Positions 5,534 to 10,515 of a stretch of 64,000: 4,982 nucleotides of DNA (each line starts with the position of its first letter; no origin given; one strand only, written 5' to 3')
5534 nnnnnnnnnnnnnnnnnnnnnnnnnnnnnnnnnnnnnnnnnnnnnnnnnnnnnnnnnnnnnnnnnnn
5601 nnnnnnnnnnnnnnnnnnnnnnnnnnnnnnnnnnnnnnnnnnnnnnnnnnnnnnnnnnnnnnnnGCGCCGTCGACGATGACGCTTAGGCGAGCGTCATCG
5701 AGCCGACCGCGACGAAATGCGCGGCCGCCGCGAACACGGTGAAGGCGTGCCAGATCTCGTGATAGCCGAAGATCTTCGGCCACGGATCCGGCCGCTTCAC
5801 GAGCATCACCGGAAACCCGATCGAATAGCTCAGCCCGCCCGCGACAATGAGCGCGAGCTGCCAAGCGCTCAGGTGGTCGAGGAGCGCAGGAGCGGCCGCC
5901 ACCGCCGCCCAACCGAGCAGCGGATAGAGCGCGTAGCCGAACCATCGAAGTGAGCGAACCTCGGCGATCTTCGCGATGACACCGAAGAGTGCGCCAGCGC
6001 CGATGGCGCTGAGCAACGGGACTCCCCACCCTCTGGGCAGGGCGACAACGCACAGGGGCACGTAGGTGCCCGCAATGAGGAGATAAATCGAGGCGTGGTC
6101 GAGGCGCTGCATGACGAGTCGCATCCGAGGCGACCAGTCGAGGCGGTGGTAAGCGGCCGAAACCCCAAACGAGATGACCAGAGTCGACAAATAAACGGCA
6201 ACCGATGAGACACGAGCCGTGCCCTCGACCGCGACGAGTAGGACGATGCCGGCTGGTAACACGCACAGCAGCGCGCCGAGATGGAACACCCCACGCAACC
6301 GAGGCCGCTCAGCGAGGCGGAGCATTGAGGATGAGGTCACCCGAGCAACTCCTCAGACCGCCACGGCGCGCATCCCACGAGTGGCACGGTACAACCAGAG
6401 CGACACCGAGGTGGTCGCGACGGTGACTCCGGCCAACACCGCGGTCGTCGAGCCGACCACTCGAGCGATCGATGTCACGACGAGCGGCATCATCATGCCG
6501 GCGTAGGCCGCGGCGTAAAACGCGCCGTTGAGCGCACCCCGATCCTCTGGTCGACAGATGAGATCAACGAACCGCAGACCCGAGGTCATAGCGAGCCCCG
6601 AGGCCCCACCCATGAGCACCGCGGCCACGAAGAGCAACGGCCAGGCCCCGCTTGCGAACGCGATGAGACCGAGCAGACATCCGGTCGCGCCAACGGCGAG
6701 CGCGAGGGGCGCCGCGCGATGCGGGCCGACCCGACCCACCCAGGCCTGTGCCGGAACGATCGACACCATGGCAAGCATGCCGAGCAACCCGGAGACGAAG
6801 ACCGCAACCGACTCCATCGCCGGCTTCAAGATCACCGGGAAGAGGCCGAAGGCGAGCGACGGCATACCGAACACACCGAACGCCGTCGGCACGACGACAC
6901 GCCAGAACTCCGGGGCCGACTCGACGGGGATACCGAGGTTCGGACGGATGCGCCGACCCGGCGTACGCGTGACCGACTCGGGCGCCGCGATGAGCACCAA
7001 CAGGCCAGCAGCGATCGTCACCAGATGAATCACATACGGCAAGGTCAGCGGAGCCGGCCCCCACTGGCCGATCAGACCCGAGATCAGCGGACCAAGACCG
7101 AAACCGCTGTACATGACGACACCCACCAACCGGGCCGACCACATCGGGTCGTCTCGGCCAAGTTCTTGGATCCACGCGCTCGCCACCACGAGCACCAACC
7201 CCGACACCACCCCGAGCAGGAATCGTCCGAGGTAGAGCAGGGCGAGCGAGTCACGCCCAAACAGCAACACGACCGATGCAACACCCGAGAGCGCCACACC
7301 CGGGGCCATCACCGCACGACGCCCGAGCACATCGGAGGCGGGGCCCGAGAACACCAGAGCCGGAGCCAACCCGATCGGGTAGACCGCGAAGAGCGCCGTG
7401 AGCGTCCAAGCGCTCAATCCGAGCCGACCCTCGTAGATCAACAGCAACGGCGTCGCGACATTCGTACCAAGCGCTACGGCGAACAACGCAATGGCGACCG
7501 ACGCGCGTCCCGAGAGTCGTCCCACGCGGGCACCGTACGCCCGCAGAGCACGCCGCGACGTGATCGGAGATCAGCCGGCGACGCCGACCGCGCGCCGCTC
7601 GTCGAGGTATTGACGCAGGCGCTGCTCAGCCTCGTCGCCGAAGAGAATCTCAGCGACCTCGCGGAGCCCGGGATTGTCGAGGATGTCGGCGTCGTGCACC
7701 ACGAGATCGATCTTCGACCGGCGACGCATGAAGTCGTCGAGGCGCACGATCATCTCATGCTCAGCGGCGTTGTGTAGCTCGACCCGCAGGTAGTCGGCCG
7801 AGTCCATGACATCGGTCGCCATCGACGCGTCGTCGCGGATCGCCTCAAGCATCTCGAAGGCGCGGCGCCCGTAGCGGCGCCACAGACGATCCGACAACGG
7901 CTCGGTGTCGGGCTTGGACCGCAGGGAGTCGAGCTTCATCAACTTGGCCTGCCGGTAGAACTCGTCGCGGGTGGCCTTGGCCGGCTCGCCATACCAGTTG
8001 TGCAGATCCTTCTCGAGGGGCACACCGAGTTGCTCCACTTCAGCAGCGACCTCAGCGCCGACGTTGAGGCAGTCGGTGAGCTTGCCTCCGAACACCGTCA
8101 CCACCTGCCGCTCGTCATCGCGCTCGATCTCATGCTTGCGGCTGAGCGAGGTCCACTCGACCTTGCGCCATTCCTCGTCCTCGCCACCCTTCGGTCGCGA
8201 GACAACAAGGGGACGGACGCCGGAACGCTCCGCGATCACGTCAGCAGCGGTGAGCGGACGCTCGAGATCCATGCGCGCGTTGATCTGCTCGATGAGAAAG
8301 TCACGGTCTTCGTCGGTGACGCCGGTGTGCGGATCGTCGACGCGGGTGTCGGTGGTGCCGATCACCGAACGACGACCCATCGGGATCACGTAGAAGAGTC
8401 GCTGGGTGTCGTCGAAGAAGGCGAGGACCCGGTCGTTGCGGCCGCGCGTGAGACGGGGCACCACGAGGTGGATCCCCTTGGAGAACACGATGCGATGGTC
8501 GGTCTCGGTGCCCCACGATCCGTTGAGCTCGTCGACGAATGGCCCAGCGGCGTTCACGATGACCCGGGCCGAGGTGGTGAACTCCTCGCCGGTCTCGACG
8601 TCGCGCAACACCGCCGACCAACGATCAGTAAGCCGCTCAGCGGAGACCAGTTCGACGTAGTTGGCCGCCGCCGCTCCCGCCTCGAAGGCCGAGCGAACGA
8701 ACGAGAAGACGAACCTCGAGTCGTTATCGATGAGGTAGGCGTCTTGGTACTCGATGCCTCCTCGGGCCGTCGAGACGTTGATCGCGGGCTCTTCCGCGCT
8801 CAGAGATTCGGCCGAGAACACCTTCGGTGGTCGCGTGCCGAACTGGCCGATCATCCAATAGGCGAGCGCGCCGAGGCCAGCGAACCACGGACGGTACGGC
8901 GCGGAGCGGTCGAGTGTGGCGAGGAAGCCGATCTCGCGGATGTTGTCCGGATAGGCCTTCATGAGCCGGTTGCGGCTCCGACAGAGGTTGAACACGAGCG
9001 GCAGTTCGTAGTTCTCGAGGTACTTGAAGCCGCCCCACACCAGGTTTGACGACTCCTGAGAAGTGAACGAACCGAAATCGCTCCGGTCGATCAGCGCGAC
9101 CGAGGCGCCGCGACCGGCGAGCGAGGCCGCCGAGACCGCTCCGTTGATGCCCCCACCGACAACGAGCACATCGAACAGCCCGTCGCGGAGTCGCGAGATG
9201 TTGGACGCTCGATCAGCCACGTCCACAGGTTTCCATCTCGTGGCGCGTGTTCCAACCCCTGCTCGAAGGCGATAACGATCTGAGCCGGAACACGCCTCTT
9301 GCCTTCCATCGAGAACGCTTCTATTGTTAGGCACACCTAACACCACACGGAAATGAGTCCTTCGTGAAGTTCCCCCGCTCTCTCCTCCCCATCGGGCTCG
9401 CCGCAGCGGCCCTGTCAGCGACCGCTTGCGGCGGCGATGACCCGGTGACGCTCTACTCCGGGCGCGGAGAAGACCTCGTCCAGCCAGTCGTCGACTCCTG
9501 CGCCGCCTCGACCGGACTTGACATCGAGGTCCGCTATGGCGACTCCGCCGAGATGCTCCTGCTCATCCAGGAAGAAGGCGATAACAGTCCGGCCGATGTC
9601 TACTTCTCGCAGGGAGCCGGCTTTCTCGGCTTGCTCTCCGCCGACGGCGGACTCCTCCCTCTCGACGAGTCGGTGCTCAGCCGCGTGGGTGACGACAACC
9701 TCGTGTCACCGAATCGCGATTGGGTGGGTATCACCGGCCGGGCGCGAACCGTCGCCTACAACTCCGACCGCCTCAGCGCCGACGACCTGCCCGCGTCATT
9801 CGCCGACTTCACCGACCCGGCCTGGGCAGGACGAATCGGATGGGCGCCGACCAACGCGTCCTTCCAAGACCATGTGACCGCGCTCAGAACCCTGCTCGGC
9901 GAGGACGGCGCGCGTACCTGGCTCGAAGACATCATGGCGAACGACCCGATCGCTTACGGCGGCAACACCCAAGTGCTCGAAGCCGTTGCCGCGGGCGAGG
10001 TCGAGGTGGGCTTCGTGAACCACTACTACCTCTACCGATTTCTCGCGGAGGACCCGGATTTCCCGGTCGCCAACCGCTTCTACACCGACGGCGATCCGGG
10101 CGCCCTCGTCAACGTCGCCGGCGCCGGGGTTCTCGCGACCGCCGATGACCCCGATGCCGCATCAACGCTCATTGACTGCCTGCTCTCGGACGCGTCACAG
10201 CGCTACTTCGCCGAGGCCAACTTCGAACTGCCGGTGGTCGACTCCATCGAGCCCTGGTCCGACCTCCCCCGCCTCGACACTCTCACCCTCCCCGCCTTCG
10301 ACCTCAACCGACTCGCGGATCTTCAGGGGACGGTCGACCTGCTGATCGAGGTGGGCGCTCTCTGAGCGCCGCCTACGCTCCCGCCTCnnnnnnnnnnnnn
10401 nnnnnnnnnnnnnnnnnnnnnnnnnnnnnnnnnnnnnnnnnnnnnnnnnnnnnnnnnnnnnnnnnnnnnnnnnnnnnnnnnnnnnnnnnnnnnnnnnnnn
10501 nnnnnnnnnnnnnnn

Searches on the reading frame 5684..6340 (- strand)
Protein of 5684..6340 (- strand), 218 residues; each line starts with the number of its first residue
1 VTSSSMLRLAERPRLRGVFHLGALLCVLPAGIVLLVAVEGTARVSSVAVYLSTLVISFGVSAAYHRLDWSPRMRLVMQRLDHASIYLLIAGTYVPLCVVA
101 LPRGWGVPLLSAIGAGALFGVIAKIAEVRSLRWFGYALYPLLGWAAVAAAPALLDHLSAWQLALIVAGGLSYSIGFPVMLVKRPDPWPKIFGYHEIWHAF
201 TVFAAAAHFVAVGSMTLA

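Call 23: search_protein_families(library=ncbifam, proteins=[window:5684-6340:-], max_evalue=0.00001)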
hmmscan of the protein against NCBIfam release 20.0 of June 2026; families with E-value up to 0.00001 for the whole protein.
window:5684-6340:- (218 aa): 2 families
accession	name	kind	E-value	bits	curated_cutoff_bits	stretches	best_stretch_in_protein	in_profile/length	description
NF011669.1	PRK15087.1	equivalog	7.9e-44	149.6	80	1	18-212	6-196/199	PAQR family membrane homeostasis protein TrhA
TIGR01065.1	hlyIII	subfamily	6.3e-42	143.4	172.2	1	14-212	3-200/204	hemolysin III family protein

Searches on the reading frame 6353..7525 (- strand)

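Call 23: search_protein_families(library=ncbifam, proteins=[window:6353-7525:-], max_evalue=0.00001)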
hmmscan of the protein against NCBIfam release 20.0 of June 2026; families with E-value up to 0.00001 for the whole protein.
window:6353-7525:- (390 aa): 7 families
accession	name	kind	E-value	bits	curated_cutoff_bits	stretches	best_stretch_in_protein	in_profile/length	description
NF007782.0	PRK10473.1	subfamily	1.6e-08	34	417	1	36-120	34-117/394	MdtL family multidrug efflux MFS transporter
TIGR00710.1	efflux_Bcr_CflA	subfamily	6.8e-08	32.3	200.9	1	19-378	19-379/385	Bcr/CflA family efflux MFS transporter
NF008314.0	PRK11102.1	equivalog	6.4e-07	29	303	1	26-306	31-318/396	Bcr/CflA family multidrug efflux MFS transporter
NF012175.1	tet_MFS_L_K_45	equivalog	8e-07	28.2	650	1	37-172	36-169/444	Tet(L)/Tet(K)/Tet(45) family tetracycline efflux MFS transporter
NF052292.1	efflux_CraA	equivalog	3.1e-06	26.5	725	1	14-123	24-132/409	chloramphenicol efflux MFS transporter CraA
NF012183.0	tet_MFS_K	exception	6.8e-06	25.3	925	1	32-178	45-189/459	tetracycline efflux MFS transporter Tet(K)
NF012185.0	tet_MFS_L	exception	7.1e-06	25.2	925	0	38-156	51-166/457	tetracycline efflux MFS transporter Tet(L)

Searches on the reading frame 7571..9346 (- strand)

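Call 23: search_protein_families(library=ncbifam, proteins=[window:7571-9346:-], max_evalue=0.00001)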
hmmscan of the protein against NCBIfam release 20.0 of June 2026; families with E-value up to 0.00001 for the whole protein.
window:7571-9346:- (591 aa): 9 families
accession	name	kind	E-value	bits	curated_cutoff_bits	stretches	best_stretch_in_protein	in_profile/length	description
NF008899.0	PRK12266.1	equivalog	1.4e-70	238.2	360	1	57-554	6-488/508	glycerol-3-phosphate dehydrogenase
NF009906.0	PRK13369.1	equivalog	7.3e-62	209.5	352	1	57-554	6-487/502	glycerol-3-phosphate dehydrogenase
NF033461.1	glycerol3P_ox_1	equivalog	3.8e-42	144.3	840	1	43-383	4-351/607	type 1 glycerol-3-phosphate oxidase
TIGR03377.1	glycerol3P_GlpA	equivalog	1.4e-21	76.7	552.8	1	59-546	1-455/530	anaerobic glycerol-3-phosphate dehydrogenase subunit GlpA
NF008313.0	PRK11101.1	equivalog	6.2e-15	54.8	425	1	59-584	10-505/548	anaerobic glycerol-3-phosphate dehydrogenase subunit A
NF033460.1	glycerol3P_ox_II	equivalog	3.3e-08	33.1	460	0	175-301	119-237/361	type 2 glycerol-3-phosphate oxidase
TIGR02352.1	thiamin_ThiO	equivalog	1.5e-07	30.8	250.8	0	60-97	1-38/351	glycine oxidase ThiO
TIGR02032.1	GG-red-SF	subfamily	2.5e-07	30.7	158.8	0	58-92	1-35/297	geranylgeranyl reductase family protein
NF002480.1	PRK01747.1-1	equivalog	9.8e-06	24.2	540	0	55-90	249-281/645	bifunctional tRNA (5-methylaminomethyl-2-thiouridine)(34)-methyltransferase MnmC2/FAD-dependent 5-carboxymethylaminomethyl-2-thiouridine(34)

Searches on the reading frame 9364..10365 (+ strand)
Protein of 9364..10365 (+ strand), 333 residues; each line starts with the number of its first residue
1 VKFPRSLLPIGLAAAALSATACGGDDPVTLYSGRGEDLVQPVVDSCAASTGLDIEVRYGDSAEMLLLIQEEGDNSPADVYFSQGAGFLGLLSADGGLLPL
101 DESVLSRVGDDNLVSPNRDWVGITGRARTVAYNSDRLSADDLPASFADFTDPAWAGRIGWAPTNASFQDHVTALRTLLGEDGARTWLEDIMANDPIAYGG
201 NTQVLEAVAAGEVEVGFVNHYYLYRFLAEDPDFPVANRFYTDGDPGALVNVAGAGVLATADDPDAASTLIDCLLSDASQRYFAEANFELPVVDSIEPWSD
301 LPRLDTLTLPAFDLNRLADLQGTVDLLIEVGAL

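Call 23: search_protein_families(library=ncbifam, proteins=[window:9364-10365:+], max_evalue=0.00001)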
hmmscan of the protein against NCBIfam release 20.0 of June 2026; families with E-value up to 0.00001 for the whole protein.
window:9364-10365:+ (333 aa): 2 families
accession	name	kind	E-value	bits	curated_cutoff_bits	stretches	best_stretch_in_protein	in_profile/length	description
NF011620.1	PRK15046.1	equivalog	2.3e-14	52.9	310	1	12-297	11-296/334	2-aminoethylphosphonate ABC transporter substrate-binding protein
TIGR03261.1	phnS2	equivalog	4.7e-11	42.3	392.75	1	13-316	9-313/334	putative 2-aminoethylphosphonate ABC transporter substrate-binding protein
